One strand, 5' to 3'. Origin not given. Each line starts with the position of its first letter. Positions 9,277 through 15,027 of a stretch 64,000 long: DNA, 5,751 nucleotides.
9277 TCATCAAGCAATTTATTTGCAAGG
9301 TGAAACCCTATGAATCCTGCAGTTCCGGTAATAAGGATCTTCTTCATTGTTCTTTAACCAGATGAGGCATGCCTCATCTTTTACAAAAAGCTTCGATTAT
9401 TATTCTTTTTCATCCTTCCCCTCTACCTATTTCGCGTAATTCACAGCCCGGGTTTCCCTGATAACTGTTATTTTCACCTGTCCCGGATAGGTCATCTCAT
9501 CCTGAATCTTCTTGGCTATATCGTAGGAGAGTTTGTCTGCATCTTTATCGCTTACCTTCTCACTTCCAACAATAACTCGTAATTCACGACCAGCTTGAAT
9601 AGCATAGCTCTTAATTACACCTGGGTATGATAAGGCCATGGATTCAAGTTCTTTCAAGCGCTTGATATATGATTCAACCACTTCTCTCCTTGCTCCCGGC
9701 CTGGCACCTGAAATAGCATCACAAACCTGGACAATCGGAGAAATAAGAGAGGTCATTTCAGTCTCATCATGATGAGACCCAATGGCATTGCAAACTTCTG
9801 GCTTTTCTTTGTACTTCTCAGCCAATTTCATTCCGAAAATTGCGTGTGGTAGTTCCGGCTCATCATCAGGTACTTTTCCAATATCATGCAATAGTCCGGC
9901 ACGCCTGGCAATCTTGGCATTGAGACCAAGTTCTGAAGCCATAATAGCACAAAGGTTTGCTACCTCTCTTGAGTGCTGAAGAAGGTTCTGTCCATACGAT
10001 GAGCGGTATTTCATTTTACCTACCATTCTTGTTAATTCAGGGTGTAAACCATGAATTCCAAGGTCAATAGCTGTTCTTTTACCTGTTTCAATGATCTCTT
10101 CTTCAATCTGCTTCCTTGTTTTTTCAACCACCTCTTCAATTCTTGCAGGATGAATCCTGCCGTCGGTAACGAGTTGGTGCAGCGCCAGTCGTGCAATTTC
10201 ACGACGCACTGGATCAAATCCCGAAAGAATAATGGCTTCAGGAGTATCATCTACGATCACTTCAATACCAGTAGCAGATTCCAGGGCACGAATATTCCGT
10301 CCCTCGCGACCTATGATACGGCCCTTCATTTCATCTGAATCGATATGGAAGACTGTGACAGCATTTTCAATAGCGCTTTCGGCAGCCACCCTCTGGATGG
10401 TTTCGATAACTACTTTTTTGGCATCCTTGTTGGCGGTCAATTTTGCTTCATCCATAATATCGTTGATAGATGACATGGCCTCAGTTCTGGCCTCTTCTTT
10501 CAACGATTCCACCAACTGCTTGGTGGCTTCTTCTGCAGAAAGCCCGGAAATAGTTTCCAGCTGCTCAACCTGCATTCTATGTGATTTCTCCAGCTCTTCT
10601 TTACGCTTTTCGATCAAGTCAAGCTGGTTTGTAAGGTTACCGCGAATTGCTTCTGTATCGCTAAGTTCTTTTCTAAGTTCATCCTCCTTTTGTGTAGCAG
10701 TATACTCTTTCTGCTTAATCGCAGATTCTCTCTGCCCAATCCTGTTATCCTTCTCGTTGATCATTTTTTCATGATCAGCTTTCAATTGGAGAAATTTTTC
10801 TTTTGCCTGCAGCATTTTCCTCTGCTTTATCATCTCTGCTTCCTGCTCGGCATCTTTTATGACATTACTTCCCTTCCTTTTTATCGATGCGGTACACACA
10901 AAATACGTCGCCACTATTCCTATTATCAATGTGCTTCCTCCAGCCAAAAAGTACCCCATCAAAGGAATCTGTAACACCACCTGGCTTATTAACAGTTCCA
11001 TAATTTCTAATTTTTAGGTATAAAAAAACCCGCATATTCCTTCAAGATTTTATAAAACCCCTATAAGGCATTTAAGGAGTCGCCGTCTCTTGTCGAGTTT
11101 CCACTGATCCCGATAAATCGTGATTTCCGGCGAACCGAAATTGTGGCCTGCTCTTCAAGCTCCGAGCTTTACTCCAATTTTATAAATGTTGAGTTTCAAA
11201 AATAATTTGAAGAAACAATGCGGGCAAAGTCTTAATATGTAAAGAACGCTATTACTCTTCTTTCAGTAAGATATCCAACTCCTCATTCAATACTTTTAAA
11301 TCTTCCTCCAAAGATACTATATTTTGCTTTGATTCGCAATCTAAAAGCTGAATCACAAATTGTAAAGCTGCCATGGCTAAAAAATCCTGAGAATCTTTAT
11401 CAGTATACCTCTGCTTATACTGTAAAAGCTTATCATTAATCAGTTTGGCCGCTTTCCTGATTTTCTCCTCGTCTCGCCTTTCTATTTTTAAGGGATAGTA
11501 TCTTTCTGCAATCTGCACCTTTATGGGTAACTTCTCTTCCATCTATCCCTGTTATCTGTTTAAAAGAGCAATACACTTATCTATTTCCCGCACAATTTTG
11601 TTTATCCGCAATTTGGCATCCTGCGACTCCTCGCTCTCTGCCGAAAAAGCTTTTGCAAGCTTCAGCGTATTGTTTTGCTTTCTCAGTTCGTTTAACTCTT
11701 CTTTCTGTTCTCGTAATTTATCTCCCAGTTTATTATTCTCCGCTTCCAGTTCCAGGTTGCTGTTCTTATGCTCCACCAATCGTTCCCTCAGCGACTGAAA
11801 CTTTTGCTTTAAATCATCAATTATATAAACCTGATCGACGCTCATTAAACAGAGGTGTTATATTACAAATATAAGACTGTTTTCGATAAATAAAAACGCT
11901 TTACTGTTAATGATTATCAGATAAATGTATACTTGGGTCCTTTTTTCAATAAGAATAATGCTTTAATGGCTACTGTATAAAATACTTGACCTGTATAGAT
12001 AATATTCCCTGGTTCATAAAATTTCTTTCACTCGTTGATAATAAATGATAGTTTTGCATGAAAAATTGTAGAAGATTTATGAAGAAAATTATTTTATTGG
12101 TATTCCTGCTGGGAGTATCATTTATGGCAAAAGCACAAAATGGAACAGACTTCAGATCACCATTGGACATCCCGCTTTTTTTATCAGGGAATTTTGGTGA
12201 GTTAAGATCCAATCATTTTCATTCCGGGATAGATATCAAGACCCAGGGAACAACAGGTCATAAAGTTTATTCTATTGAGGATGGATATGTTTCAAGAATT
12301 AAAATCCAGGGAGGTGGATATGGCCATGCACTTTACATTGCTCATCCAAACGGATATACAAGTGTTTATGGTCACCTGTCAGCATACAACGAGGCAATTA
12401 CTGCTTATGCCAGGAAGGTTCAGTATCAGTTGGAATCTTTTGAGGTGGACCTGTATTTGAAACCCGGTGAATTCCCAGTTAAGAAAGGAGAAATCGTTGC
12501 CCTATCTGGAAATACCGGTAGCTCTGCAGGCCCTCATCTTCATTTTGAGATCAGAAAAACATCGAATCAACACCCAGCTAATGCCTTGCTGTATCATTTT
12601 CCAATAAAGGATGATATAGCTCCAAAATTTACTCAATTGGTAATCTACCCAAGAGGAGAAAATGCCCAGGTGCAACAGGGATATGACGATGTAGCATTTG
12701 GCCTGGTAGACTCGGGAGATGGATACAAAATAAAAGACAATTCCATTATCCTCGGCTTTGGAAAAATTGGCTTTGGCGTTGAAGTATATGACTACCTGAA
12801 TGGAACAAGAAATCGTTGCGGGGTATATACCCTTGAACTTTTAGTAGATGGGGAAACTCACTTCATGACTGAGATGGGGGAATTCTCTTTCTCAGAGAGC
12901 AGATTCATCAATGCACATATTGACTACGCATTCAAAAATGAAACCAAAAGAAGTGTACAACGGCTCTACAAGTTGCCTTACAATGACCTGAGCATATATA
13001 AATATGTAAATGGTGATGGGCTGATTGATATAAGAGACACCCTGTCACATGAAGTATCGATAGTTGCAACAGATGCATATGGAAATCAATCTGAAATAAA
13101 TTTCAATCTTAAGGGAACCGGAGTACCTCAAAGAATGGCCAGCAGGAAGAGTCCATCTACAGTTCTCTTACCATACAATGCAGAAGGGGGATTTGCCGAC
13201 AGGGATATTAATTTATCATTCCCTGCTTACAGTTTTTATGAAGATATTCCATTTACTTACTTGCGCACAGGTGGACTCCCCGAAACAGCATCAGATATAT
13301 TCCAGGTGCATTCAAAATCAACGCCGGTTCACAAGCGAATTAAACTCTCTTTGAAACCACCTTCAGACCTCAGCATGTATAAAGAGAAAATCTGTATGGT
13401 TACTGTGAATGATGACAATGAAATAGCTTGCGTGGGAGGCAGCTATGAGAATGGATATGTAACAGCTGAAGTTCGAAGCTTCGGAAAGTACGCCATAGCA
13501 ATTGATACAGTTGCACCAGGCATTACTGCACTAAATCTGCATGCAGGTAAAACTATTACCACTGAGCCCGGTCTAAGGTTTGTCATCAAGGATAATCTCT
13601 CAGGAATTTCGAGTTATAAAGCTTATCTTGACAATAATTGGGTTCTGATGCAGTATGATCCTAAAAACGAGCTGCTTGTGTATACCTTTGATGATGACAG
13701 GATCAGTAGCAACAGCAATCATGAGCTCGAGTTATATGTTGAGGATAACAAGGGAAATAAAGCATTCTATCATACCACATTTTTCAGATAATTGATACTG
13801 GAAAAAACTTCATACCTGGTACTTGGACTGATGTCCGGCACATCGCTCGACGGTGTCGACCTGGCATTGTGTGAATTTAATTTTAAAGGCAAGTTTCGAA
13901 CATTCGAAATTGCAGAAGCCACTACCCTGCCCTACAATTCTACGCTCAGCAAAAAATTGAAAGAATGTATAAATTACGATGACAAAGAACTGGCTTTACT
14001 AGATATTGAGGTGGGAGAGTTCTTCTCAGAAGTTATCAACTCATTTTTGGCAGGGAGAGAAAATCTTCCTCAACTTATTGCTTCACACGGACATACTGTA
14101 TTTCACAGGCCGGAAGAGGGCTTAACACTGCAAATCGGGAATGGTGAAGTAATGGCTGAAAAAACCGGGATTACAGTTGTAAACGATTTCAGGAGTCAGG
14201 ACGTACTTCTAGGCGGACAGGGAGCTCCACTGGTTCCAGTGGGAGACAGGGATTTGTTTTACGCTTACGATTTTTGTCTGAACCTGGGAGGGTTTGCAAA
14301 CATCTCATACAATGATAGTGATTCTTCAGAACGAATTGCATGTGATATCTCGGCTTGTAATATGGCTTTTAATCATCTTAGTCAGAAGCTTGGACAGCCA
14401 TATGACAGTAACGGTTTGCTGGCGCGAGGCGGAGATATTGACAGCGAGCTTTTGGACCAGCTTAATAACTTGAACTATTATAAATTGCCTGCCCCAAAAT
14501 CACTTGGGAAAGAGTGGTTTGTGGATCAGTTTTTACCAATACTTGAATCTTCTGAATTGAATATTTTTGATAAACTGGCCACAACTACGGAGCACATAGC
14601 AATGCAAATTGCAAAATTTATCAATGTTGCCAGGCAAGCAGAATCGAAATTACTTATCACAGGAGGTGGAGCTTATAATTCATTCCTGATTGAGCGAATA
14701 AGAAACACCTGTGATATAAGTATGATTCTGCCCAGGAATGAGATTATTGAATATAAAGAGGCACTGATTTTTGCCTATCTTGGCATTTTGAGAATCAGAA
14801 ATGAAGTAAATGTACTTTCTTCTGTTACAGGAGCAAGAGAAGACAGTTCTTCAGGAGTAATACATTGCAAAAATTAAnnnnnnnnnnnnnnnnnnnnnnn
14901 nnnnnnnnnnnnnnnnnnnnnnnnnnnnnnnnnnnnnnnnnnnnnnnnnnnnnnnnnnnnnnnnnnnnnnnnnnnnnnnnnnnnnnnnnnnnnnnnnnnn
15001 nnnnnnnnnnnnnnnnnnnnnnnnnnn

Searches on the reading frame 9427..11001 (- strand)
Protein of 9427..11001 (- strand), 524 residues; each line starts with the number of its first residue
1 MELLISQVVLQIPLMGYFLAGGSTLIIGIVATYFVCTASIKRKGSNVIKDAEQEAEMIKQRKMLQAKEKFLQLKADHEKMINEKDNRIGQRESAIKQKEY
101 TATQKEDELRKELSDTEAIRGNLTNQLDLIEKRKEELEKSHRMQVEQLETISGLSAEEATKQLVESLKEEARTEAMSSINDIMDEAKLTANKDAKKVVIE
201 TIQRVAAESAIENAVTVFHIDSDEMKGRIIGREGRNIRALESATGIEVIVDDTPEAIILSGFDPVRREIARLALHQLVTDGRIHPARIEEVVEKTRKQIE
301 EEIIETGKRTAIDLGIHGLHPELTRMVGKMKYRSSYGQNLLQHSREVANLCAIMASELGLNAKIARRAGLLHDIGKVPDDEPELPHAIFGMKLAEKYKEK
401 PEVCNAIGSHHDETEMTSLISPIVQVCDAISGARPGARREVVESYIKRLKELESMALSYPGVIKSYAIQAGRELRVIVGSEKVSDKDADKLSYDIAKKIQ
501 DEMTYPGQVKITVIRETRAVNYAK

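Call 98: search_protein_families(library=pfam, proteins=[window:9427-11001:-], max_evalue=0.00001)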
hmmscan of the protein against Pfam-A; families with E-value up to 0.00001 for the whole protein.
window:9427-11001:- (524 aa): 4 families
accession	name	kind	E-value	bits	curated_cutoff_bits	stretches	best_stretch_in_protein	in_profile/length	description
PF12072.13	RNase_Y_N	-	3.5e-30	105.4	32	1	27-208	12-200/201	RNase Y N-terminal region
PF01966.28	HD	-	8.6e-20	71.6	22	1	341-431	2-114/116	HD domain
PF00013.35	KH_1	-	1.5e-07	31.5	21.5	1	218-274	4-64/66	KH domain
PF08668.18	HDOD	-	4.4e-06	26.8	22.9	0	338-377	93-133/196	HDOD domain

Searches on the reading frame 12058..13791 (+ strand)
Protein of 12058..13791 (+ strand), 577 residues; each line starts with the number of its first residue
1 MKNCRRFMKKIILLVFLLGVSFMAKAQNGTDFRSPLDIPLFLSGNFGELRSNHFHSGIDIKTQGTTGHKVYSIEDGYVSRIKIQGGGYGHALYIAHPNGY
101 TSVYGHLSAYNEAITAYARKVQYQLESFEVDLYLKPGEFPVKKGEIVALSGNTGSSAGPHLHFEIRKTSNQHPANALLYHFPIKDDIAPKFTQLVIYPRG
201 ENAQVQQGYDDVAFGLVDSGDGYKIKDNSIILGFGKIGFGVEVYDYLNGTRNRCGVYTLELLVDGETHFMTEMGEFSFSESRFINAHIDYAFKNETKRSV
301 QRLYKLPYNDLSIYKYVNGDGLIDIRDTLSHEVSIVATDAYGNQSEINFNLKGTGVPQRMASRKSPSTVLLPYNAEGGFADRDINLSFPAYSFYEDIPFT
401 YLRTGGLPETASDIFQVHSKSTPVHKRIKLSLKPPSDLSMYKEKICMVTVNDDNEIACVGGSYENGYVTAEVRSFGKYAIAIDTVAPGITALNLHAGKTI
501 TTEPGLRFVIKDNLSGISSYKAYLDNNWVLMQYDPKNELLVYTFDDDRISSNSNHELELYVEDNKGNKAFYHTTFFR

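Call 11: search_protein_families(library=pfam, proteins=[window:12058-13791:+], max_evalue=0.001)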
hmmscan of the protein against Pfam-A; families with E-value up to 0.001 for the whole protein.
window:12058-13791:+ (577 aa): 1 family
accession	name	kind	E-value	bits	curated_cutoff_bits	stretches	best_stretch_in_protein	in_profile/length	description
PF01551.29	Peptidase_M23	-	9.1e-19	67.9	28.7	2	54-111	2-56/96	Peptidase family M23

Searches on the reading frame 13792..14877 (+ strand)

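Call 11: search_protein_families(library=pfam, proteins=[window:13792-14877:+], max_evalue=0.001)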
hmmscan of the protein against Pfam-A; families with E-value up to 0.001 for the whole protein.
window:13792-14877:+ (361 aa): 1 family
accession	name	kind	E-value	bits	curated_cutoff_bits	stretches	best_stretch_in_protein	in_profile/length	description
PF03702.20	AnmK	-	2.9e-71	240.9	24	1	9-358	2-365/367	Anhydro-N-acetylmuramic acid kinase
